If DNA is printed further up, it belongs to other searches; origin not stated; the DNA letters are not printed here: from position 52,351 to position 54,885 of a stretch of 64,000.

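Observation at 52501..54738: Pilin-like protein with LamG domain, tandem Cys-rich modules and a C-terminal Hint (intein/hedgehog-type) autoprocessing domain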

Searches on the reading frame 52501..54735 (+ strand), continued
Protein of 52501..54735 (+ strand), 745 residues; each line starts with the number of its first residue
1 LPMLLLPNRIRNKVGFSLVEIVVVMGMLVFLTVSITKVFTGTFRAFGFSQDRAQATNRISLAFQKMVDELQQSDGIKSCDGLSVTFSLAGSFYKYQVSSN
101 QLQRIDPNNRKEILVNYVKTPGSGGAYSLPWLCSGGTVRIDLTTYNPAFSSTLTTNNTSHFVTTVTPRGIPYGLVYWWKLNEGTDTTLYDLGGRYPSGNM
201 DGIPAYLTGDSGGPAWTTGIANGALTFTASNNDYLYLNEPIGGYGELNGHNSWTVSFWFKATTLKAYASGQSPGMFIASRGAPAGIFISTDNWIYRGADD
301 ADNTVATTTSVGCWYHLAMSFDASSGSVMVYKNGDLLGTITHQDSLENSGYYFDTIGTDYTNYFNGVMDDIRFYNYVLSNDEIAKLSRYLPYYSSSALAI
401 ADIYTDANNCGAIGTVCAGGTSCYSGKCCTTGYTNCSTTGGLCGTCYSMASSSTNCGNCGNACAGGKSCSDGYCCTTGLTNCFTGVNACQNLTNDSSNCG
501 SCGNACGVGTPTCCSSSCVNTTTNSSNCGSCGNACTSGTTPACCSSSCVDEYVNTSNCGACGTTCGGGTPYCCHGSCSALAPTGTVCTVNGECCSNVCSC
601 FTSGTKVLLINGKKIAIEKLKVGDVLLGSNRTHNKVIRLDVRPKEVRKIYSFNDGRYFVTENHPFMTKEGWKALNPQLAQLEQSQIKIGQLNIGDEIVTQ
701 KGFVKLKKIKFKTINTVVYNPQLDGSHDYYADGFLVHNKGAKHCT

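Call 74: fold_search(model_id=the predicted structure, library=pdb)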
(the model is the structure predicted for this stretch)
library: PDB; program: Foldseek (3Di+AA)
matches with E <= 10: 1334; with E <= 0.001: 312
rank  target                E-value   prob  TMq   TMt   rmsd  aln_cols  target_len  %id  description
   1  6y75_A                3.1e-10  1.00  0.18  0.78   2.9       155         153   21  BIL2 domain from T.thermophila BUBL1 locus (C1A-N143A) (released 2021-02-03)
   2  6y75_B                4.1e-10  1.00  0.17  0.77   2.8       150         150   22  BIL2 domain from T.thermophila BUBL1 locus (C1A-N143A) (released 2021-02-03)
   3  5ho2                  5.7e-10  1.00  0.20  0.18  21.9       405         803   14  Crystal structure of AbnA (open conformation), a GH43 extracellular arabinanase from Geobacillus stearothermophilus (released 2017-02-01)
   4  6tmm_BBB              1.2e-09  1.00  0.17  0.76   2.5       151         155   22  BIL2 domain from T.thermophila BUBL1 locus (C1A-N143A) (released 2020-12-16)
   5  6tmm_AAA              1.5e-09  1.00  0.17  0.74   3.0       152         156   22  BIL2 domain from T.thermophila BUBL1 locus (C1A-N143A) (released 2020-12-16)
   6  5hp6                  6.6e-09  1.00  0.17  0.16  19.0       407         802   15  Structure of AbnA, a GH43 extracellular arabinanase from Geobacillus stearothermophilus (a new conformational state) (released 2017-02-01)
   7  5ho0                  7.3e-09  1.00  0.18  0.17  21.5       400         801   16  Crystal structure of AbnA (closed conformation), a GH43 extracellular arabinanase from Geobacillus stearothermophilus (released 2017-02-01)
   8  5hon_A                1.3e-08  1.00  0.18  0.57   6.8       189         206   20  Structure of Domain 4 of AbnA, a GH43 extracellular arabinanase from Geobacillus stearothermophilus, in complex with a (released 2017-02-01)
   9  6riz                  1.7e-08  1.00  0.15  0.80   2.9       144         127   24  Crystal structure of gp41-1 intein (C1A, F65W, D107C) (released 2020-04-29)
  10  6f0p                  2.7e-08  1.00  0.18  0.30   4.8       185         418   14  Botulinum neurotoxin A4 Hc domain (released 2018-01-10)
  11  3hmy_A                3.4e-08  1.00  0.16  0.26   8.5       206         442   19  Crystal structure of HCR/T complexed with GT2 (released 2009-07-14)
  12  6qaz                  3.7e-08  1.00  0.15  0.79   3.1       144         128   24  Crystal structure of gp41-1 intein (released 2019-11-13)
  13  9f1r_B                3.7e-08  1.00  0.17  0.28   5.9       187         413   13  Cryo-EM structure of SV2B-Hc-A1 complex (released 2025-03-12)
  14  1mi8                  4.7e-08  1.00  0.16  0.72   3.1       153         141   20  2.0 Angstrom crystal structure of a DnaB intein from Synechocystis sp. PCC 6803 (released 2003-08-19)
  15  1diw                  4.9e-08  1.00  0.18  0.28   5.4       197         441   19  THE HC FRAGMENT OF TETANUS TOXIN COMPLEXED WITH GALACTOSE (released 2000-03-24)
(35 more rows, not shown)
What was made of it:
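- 53026..53664 (+): LamG / concanavalin-A-like lectin jelly roll. The Pfam core is aa 246-384, nt 53236-53652. Fold hits include carbohydrate-binding domain 4 of AbnA, clostridial neurotoxin Hc lectin-like domains and a pentraxin (call 74).
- On LamG / ConA-like lectin domain: Fold hits are to lectin-like jelly rolls (call 74).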
